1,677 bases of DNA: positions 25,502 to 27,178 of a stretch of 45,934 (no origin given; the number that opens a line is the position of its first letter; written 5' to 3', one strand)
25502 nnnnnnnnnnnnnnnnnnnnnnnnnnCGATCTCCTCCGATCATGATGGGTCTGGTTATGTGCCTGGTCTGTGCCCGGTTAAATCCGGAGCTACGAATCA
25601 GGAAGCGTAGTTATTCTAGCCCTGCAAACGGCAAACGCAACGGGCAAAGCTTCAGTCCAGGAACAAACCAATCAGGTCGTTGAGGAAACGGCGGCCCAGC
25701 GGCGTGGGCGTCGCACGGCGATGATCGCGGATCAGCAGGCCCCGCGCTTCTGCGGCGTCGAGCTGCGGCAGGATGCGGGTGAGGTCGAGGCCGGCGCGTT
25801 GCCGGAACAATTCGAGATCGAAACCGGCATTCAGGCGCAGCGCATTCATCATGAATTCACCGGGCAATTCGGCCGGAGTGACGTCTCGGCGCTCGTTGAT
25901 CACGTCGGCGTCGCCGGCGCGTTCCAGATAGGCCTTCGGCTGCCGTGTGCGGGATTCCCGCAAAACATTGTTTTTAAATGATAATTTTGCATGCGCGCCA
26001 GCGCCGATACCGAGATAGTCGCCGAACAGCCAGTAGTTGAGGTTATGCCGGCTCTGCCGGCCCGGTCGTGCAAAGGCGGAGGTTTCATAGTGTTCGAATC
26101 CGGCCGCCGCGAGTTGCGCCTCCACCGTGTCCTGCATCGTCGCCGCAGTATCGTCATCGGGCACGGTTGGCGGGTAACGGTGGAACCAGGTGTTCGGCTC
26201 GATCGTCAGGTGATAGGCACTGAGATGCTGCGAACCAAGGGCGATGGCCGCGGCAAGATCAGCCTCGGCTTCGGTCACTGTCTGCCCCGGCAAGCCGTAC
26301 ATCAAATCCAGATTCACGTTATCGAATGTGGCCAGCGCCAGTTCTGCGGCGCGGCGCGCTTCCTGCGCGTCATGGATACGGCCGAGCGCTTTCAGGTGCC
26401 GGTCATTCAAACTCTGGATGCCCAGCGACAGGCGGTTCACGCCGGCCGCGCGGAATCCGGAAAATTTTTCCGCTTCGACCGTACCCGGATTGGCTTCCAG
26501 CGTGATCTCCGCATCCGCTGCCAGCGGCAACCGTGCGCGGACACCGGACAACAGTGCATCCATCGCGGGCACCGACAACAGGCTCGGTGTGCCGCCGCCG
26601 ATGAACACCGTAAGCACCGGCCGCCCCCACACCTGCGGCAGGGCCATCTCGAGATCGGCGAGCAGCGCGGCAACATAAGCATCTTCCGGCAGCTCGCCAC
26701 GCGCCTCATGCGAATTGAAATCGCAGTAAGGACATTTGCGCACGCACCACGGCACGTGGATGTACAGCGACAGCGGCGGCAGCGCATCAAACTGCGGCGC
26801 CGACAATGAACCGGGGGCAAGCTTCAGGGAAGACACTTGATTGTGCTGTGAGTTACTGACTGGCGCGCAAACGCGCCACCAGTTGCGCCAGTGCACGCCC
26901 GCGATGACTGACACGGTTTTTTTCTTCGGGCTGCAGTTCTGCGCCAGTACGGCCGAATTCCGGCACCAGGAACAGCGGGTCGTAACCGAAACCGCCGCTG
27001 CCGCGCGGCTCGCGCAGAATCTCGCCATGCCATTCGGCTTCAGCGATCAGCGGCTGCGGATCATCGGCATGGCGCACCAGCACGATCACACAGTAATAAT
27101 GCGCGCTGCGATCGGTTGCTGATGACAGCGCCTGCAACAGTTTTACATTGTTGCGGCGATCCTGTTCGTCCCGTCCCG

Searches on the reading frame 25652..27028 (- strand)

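Call 47: search_protein_families(library=pfam, proteins=[window:25652-27028:-], max_evalue=0.00001)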
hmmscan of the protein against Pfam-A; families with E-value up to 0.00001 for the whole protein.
window:25652-27028:- (458 aa): 2 families
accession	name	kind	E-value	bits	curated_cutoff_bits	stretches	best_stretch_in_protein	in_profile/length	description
PF04055.27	Radical_SAM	-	1.6e-24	87.4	29.5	1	89-256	1-161/166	Radical SAM superfamily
PF06969.22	HemN_C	-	6.2e-14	52.2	24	1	383-448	1-67/67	HemN C-terminal domain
